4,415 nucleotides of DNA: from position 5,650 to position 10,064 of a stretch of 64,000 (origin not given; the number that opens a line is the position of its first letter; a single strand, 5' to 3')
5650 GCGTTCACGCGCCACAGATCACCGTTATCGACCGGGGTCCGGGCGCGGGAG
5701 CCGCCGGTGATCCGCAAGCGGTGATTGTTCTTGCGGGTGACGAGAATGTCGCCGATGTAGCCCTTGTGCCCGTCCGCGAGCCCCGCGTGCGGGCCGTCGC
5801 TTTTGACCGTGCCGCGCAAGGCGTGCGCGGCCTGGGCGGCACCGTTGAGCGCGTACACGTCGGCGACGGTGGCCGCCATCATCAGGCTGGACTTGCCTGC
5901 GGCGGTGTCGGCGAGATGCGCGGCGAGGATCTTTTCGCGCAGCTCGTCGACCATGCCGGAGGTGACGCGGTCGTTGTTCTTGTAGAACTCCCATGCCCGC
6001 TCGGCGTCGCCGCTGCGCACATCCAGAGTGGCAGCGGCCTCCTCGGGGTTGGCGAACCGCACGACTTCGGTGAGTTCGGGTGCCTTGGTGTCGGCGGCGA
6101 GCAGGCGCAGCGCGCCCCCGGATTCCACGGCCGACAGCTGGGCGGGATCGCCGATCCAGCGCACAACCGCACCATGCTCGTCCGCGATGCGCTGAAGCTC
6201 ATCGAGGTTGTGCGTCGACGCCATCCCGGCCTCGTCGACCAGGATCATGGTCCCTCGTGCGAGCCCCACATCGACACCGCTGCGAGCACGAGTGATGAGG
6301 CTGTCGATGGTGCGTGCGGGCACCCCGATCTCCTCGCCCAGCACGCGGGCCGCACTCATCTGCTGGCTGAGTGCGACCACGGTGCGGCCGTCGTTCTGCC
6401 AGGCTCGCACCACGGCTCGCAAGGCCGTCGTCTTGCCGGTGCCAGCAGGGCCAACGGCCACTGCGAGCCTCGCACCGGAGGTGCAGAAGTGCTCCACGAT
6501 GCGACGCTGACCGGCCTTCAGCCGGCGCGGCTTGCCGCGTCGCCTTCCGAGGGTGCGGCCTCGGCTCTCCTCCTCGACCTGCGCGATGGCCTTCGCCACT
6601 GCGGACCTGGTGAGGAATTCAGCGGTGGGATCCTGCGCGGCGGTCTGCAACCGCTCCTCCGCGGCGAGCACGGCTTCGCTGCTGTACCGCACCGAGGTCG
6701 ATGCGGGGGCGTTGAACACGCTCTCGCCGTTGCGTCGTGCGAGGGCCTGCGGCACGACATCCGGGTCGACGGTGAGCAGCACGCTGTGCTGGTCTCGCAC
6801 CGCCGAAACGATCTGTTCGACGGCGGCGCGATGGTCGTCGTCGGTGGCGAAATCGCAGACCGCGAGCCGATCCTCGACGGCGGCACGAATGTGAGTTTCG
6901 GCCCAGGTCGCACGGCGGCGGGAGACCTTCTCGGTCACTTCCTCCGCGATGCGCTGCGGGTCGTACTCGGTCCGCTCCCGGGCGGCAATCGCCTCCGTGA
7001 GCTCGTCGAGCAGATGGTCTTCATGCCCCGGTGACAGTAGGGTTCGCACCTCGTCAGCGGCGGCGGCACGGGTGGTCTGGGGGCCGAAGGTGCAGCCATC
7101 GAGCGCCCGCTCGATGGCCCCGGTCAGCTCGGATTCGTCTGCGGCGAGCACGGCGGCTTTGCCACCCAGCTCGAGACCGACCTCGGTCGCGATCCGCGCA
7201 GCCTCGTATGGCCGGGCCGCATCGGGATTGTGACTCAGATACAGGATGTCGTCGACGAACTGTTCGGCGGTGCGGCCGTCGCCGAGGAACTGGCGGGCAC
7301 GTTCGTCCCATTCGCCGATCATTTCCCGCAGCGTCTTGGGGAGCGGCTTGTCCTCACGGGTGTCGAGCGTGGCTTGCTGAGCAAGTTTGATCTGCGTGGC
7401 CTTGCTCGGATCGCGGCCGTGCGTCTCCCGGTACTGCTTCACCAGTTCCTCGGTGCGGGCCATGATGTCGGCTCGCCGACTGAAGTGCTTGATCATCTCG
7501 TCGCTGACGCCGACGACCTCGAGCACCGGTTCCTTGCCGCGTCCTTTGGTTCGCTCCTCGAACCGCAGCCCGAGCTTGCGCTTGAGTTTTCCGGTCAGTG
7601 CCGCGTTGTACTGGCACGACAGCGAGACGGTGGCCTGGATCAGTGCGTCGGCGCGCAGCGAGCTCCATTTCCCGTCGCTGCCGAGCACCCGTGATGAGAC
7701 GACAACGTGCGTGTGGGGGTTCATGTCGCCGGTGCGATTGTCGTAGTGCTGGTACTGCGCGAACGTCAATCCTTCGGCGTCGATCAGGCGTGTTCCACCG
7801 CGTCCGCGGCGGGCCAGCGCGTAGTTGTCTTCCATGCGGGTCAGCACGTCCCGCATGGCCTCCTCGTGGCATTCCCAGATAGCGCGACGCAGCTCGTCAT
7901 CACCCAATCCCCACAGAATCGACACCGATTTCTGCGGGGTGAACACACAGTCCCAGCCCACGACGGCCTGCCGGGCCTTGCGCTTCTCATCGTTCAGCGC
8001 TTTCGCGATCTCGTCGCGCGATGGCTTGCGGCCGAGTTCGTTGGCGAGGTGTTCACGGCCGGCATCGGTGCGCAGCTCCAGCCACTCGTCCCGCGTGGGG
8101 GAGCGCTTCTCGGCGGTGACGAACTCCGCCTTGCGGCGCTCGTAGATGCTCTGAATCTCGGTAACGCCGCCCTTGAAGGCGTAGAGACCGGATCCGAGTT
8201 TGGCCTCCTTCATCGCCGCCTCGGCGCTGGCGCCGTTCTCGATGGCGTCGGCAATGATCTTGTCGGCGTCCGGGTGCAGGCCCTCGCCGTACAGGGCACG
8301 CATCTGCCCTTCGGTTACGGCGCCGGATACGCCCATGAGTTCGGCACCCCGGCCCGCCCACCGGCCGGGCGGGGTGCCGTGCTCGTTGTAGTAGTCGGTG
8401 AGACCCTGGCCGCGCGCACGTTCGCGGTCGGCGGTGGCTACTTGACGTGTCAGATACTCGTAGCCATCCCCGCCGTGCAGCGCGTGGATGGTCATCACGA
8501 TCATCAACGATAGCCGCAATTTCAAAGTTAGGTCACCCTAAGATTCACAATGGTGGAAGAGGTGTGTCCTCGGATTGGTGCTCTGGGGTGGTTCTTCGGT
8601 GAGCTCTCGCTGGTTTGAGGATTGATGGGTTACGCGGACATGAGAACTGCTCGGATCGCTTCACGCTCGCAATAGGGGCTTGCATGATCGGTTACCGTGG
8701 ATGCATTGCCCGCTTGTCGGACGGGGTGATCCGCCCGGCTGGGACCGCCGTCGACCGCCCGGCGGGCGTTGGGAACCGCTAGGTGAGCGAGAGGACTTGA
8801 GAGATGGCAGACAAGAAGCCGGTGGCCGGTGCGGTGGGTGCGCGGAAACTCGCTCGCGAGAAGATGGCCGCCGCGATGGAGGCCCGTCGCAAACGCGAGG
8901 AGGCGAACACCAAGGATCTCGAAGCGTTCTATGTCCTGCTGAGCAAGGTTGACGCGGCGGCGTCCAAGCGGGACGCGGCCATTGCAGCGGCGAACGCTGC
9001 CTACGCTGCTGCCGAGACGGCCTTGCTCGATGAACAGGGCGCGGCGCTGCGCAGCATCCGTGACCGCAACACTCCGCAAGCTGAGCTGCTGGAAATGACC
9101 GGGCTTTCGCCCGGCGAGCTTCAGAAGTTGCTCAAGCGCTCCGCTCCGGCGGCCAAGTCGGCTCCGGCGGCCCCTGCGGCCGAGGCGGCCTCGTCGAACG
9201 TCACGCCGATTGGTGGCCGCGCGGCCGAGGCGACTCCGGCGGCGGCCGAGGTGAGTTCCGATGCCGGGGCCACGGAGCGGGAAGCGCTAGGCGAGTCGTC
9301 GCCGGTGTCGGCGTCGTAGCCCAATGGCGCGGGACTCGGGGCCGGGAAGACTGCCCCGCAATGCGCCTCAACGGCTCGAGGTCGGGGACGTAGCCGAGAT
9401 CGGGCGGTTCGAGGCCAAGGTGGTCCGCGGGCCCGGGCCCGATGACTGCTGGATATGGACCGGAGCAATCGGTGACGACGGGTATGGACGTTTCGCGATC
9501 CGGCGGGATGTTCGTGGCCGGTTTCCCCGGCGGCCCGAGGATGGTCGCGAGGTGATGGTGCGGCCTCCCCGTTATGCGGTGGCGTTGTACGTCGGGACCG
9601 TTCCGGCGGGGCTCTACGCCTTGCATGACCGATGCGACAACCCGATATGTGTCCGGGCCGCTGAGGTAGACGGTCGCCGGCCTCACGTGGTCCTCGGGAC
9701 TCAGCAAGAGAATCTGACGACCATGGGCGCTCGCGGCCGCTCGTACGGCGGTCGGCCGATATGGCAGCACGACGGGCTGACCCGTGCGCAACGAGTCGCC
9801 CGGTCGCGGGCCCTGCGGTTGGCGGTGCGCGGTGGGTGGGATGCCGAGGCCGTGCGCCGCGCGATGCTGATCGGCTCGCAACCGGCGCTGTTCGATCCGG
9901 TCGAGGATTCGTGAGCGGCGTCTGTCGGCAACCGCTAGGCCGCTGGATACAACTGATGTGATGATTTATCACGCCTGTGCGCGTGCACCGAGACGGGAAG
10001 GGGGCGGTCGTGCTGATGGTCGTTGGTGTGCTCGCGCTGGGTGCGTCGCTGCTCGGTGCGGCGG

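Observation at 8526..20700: Leading-region-like island next to traA/oriT: all operons read towards the relaxase, with hairpin-prone promoter elements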

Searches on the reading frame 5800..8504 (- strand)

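Call 18: search_dna_similar(query=window:5800-8504:-, collection=plasmids, mode=protein, max_rows=25)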
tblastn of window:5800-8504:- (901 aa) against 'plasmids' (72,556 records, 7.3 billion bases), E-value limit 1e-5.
Records with a match: 3813; places in all: 3975; records where one place covers at least 80% of the query: 365.
Best place of each record, by identity: 60-80% 1; <60% 3812.
By first word of the organism name: Klebsiella 363; Acinetobacter 354; Rhizobium 342; Escherichia 309; Agrobacterium 281; Streptomyces 238; Sinorhizobium 198; Burkholderia 123; Mycobacterium 112; Enterobacter 98; and 194 more.
By predicted mobility (MOB-suite, as given by PLSDB): conjugative 2494; mobilizable 701; non-mobilizable 618.
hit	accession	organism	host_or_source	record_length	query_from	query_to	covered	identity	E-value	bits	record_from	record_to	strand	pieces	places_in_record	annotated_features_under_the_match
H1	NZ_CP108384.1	Nocardia sp. NBC_01327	-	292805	2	898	100%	61.2%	0e+0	991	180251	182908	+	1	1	mobF: MobF family relaxase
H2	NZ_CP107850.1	Nocardia sp. NBC_00511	-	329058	2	884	98%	57.6%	0e+0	923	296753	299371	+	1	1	mobF: MobF family relaxase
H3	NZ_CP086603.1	Nocardia farcinica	Homo sapiens,whole organism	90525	7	883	97%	55.7%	0e+0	910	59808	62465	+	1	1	mobF: MobF family relaxase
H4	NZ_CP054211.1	Rhodococcus qingshengii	cell culture,carbendazim contaminated ...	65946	3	900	96%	45.3%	8e-101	658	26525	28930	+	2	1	mobF: MobF family relaxase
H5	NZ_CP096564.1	Rhodococcus qingshengii JCM 15477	sandy loam,soil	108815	3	900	95%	45.4%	1e-102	664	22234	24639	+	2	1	mobF: MobF family relaxase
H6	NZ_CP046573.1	Rhodococcus sp. WAY2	cell culture,bacterial consortium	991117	1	900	94%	45.0%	1e-99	657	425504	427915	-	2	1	mobF: MobF family relaxase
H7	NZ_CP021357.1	Rhodococcus oxybenzonivorans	river sediment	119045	1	900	94%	44.6%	1e-97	648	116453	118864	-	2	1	mobF: MobF family relaxase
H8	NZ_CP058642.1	Rhodococcus sp. ZPP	cell culture,soil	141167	1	900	94%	44.6%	1e-97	648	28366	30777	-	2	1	mobF: MobF family relaxase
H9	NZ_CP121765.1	Prescottella equi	soil,soil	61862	2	879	97%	40.3%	1e-88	539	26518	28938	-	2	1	mobF: MobF family relaxase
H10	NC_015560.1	Hoyosella subflava DQS3-9A1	crude oil-polluted soil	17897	2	883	98%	38.4%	1e-139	467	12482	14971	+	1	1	mobF: MobF family relaxase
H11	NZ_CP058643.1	Rhodococcus sp. ZPP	cell culture,soil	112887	3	877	86%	43.1%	2e-95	569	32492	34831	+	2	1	mobF: MobF family relaxase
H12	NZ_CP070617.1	Rhodococcus pseudokoreensis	cell culture,rhizosphere of apple ...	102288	3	877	86%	42.9%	3e-94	563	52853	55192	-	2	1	mobF: MobF family relaxase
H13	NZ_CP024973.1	Amycolatopsis sp. TNS106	-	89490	2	877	91%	40.5%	5e-82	509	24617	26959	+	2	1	mobF: MobF family relaxase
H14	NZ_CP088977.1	Rhodococcus pyridinivorans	pure culture,soil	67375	3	883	88%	41.7%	4e-83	513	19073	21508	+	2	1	mobF: MobF family relaxase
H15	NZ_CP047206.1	Corynebacterium faecale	Assamese macaque,pure culture,feces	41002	2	883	87%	42.2%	2e-80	555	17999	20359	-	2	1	mobF: MobF family relaxase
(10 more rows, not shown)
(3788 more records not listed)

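Call 19: get_annotated_region(hit=H1, flank=20000)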
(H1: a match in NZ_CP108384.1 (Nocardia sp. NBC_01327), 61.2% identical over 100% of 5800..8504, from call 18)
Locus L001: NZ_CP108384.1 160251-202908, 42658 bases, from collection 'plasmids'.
description: Nocardia sp. NBC_01327 plasmid unnamed1, complete sequence
organism: Nocardia sp. NBC_01327 (NCBI taxid 2903593)
taxonomy: Bacteria; Actinomycetota; Actinomycetes; Mycobacteriales; Nocardiaceae; Nocardia; Nocardia sp. NBC 01327
host: -; source: -; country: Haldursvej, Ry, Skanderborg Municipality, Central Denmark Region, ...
typing (MOB-suite, as given by PLSDB): non-mobilizable
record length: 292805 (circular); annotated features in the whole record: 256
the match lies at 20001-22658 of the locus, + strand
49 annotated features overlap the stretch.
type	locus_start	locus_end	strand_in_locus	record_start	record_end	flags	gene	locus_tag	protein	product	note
CDS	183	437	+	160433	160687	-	-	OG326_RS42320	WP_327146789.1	hypothetical protein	-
CDS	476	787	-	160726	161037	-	-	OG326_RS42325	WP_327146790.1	hypothetical protein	-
CDS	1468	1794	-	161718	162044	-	-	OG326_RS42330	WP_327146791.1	hypothetical protein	-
CDS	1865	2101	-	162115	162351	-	-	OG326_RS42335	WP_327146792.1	hypothetical protein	-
CDS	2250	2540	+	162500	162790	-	-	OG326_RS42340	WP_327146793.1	hypothetical protein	-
CDS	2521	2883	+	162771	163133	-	-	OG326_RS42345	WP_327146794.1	hypothetical protein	-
CDS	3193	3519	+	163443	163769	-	-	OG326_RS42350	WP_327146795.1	hypothetical protein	-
CDS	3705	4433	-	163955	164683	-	-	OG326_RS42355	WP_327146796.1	hypothetical protein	-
CDS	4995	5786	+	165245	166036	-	-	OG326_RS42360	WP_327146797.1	protein phosphatase 2C domain-containing protein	-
CDS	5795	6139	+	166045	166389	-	-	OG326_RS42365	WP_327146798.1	hypothetical protein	-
CDS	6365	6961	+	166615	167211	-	-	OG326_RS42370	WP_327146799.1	DUF4192 family protein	-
CDS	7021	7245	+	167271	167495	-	-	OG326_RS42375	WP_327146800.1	hypothetical protein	-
CDS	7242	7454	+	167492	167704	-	-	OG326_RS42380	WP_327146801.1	hypothetical protein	-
CDS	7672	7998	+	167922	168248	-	-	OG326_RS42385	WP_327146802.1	hypothetical protein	-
CDS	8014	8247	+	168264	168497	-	-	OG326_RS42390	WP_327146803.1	hypothetical protein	-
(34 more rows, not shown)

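Call 20: get_annotated_region(hit=H3, flank=20000)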
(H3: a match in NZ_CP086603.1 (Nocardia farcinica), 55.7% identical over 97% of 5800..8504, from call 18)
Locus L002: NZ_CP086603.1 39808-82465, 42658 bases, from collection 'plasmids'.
description: Nocardia farcinica strain SZ 1509 plasmid unnamed4, complete sequence
organism: Nocardia farcinica (NCBI taxid 37329)
taxonomy: Bacteria; Actinomycetota; Actinomycetes; Mycobacteriales; Nocardiaceae; Nocardia; Nocardia farcinica
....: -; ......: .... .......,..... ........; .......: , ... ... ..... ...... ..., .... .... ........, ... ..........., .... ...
typing (MOB-suite, as given by PLSDB): non-mobilizable
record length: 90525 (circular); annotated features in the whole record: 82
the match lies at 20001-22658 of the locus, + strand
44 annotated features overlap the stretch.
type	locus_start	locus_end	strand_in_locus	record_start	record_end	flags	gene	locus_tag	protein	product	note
CDS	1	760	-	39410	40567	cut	-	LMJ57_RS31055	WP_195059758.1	hypothetical protein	-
CDS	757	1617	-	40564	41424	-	-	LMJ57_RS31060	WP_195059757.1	NAD(P)-binding domain-containing protein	-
CDS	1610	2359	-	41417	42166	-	-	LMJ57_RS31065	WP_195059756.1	ferredoxin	-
CDS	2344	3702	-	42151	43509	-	-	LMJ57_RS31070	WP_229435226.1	cytochrome P450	-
CDS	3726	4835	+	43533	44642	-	-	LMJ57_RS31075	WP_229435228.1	helix-turn-helix transcriptional regulator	-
CDS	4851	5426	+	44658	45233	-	-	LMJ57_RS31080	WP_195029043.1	HD domain-containing protein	-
CDS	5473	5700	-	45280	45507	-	-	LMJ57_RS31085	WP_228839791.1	hypothetical protein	-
CDS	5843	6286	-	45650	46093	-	-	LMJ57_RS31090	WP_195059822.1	hypothetical protein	-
CDS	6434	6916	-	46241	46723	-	-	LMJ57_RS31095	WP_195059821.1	DUF4254 domain-containing protein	-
CDS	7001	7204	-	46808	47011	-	-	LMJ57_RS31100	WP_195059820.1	hypothetical protein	-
CDS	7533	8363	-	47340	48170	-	-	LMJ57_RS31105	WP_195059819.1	hypothetical protein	-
CDS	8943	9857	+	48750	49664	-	-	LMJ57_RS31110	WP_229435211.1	Scr1 family TA system antitoxin-like transcriptional regulator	-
CDS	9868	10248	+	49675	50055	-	-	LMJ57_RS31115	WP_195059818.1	DUF397 domain-containing protein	-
CDS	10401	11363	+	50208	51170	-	-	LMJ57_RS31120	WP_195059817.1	hypothetical protein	-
CDS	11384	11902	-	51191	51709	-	-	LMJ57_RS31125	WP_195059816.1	hypothetical protein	-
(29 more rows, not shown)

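Call 38: get_annotated_region(hit=H2, flank=20000)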
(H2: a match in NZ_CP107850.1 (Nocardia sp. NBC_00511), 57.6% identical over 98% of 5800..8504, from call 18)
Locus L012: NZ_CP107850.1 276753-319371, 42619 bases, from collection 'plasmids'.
description: Nocardia sp. NBC_00511 plasmid unnamed1, complete sequence
organism: Nocardia sp. NBC_00511 (NCBI taxid 2903591)
taxonomy: Bacteria; Actinomycetota; Actinomycetes; Mycobacteriales; Nocardiaceae; Nocardia; Nocardia sp. NBC 00511
host: -; source: -; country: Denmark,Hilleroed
typing (MOB-suite, as given by PLSDB): non-mobilizable
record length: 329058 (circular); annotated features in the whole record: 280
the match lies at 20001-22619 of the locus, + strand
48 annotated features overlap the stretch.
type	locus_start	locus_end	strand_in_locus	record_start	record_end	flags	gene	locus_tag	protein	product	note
CDS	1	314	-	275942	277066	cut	-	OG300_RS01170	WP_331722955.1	radical SAM protein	-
CDS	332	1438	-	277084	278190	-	-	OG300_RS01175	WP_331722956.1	radical SAM protein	-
CDS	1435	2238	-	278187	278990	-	-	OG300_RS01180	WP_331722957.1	nucleotidyltransferase domain-containing protein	-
CDS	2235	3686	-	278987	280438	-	-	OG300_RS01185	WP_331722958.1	FAD-dependent monooxygenase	-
CDS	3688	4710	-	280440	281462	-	-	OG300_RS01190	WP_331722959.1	hypothetical protein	-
CDS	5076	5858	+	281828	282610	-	-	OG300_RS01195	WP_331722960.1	aminotransferase class IV family protein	-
CDS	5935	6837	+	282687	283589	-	-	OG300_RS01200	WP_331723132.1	SUMF1/EgtB/PvdO family nonheme iron enzyme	-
CDS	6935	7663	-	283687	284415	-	-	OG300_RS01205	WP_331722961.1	hypothetical protein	-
CDS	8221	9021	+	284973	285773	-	-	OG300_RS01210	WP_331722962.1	protein phosphatase 2C domain-containing protein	-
CDS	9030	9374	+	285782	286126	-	-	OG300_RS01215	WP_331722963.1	hypothetical protein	-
CDS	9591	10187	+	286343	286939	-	-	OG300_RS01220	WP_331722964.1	DUF4192 family protein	-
CDS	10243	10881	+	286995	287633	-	-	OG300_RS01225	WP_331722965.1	hypothetical protein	-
CDS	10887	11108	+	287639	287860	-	-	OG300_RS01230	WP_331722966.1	hypothetical protein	-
CDS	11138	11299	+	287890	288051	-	-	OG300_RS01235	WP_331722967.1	hypothetical protein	-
CDS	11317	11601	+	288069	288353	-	-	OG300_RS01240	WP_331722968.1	hypothetical protein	-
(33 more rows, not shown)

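Call 49: get_annotated_region(hit=H4, flank=12000)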
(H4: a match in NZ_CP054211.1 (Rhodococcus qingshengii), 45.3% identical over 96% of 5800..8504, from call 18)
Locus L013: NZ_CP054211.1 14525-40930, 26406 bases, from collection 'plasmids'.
description: Rhodococcus qingshengii strain CX-1 plasmid unnamed4, complete sequence
organism: Rhodococcus qingshengii (NCBI taxid 334542)
taxonomy: Bacteria; Actinomycetota; Actinomycetes; Mycobacteriales; Nocardiaceae; Rhodococcus; Rhodococcus qingshengii
host: -; source: cell culture,carbendazim contaminated soil; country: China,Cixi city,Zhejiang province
typing (MOB-suite, as given by PLSDB): mobilizable; relaxase MOBF
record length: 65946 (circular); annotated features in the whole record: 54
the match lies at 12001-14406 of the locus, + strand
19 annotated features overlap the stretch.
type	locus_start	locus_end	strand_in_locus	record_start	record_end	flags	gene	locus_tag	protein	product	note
CDS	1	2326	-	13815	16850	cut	-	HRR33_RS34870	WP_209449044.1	DUF499 domain-containing protein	-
CDS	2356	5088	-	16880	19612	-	-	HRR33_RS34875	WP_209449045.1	DUF1156 domain-containing protein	-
CDS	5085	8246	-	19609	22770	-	-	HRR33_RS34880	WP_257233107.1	helicase-related protein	-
CDS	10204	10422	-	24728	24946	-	-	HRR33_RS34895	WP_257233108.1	hypothetical protein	-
CDS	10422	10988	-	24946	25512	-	-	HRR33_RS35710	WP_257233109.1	hypothetical protein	-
CDS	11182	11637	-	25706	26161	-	-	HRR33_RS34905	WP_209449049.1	hypothetical protein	-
CDS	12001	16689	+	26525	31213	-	mobF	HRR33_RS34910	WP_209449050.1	MobF family relaxase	-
CDS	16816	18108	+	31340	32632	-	-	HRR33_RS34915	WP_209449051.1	ATP-binding protein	-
CDS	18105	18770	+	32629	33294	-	-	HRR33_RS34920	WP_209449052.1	RloB family protein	-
CDS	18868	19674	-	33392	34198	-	-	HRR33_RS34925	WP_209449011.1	Fic family protein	-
CDS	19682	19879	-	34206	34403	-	-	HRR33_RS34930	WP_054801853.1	antitoxin VbhA family protein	-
CDS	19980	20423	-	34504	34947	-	-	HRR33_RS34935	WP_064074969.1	hypothetical protein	-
CDS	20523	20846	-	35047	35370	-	-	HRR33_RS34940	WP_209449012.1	hypothetical protein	-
CDS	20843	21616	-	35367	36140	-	-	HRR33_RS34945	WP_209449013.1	hypothetical protein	-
CDS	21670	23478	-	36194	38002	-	-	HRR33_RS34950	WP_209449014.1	TraM recognition domain-containing protein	-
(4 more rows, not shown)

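Call 50: get_annotated_region(hit=H9, flank=12000)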
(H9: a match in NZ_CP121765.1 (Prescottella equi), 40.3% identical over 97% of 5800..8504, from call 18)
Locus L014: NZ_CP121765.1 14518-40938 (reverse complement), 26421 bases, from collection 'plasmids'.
description: Prescottella equi strain WH99 plasmid p2-WH99, complete sequence
organism: Prescottella equi (NCBI taxid 43767)
taxonomy: Bacteria; Actinomycetota; Actinomycetes; Mycobacteriales; Nocardiaceae; Prescottella; Prescottella equi
host: -; source: soil,soil; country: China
typing (MOB-suite, as given by PLSDB): non-mobilizable
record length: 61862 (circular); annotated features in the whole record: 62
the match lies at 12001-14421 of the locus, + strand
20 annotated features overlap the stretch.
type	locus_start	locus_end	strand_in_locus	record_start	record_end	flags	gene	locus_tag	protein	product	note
CDS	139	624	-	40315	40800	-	-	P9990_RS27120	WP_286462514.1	N-formylglutamate amidohydrolase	-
CDS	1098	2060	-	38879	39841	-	-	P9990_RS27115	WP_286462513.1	restriction endonuclease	GO:0009307 - DNA restriction-modification system [Evidence IEA]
CDS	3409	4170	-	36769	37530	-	-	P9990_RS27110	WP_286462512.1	hypothetical protein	-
CDS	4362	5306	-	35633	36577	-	-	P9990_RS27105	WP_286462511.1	recombinase family protein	GO:0006310 - DNA recombination [Evidence IEA]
CDS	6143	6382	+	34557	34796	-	-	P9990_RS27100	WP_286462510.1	hypothetical protein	-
CDS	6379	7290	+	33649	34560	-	-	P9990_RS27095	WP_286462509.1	Fic family protein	-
CDS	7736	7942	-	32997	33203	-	-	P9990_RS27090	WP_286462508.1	hypothetical protein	-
CDS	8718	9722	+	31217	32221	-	-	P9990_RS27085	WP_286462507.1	DUF4192 domain-containing protein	-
CDS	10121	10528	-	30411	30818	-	-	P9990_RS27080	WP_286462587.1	hypothetical protein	-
CDS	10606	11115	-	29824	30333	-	-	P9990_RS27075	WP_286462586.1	hypothetical protein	-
CDS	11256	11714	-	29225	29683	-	-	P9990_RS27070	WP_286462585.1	hypothetical protein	-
CDS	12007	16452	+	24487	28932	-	mobF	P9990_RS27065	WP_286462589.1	MobF family relaxase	-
CDS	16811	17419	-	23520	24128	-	-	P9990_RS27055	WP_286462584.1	hypothetical protein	-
CDS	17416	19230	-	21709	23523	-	-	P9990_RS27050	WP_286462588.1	TraM recognition domain-containing protein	-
CDS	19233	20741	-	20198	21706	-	-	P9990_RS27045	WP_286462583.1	ATP/GTP-binding protein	-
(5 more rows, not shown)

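Call 51: get_annotated_region(hit=H13, flank=12000)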
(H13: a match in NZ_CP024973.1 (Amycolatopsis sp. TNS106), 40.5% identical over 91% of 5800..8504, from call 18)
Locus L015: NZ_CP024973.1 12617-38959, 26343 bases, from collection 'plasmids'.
description: Amycolatopsis sp. TNS106 plasmid pAS20800, complete sequence
organism: Amycolatopsis sp. TNS106 (NCBI taxid 2861750)
taxonomy: Bacteria; Actinomycetota; Actinomycetes; Pseudonocardiales; Pseudonocardiaceae; Amycolatopsis; Amycolatopsis sp. TNS106
host: -; source: -; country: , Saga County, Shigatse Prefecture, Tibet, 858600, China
typing (MOB-suite, as given by PLSDB): non-mobilizable
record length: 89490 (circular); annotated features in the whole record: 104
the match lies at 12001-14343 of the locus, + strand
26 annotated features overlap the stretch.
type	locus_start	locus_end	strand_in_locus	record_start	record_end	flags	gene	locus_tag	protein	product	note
CDS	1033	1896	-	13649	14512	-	-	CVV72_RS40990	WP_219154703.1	ParB/RepB/Spo0J family partition protein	GO:0007059 - chromosome segregation [Evidence IEA]; GO:0000910 - cytokinesis [Evidence IEA]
CDS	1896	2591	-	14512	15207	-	-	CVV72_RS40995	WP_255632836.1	ParA family protein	-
CDS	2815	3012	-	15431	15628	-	-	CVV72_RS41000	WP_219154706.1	hypothetical protein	-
CDS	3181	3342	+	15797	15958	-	-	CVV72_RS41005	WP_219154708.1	type II toxin-antitoxin system Phd/YefM family antitoxin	-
CDS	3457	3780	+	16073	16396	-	-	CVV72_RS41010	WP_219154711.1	hypothetical protein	-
CDS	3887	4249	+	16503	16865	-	-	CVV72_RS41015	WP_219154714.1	hypothetical protein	-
CDS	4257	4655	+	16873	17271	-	-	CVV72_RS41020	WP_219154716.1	hypothetical protein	-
CDS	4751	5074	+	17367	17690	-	-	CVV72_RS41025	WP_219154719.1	hypothetical protein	-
CDS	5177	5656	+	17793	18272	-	-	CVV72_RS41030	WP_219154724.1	transcriptional regulator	-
CDS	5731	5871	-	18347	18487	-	-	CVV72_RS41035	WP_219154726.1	hypothetical protein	-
CDS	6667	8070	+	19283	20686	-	-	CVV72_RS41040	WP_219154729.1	hypothetical protein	-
CDS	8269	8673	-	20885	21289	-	-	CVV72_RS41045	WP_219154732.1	hypothetical protein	-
CDS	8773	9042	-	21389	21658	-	-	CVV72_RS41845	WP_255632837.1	peptidase inhibitor family I36 protein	-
CDS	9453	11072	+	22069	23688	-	-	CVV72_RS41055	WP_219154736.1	helix-turn-helix domain-containing protein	-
CDS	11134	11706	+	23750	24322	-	-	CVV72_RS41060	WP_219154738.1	hypothetical protein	-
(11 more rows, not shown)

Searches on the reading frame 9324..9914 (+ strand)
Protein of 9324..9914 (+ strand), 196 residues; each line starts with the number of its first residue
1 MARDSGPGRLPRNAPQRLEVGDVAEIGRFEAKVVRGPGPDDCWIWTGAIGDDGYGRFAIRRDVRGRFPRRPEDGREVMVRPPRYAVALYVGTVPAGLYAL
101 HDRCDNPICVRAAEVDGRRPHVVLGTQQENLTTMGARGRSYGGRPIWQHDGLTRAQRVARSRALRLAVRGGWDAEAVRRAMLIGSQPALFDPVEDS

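Call 86: search_protein_families(library=pfam, max_evalue=0.01, proteins=[window:9324-9914:+])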
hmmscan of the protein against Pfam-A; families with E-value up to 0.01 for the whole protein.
window:9324-9914:+ (196 aa): 0 families
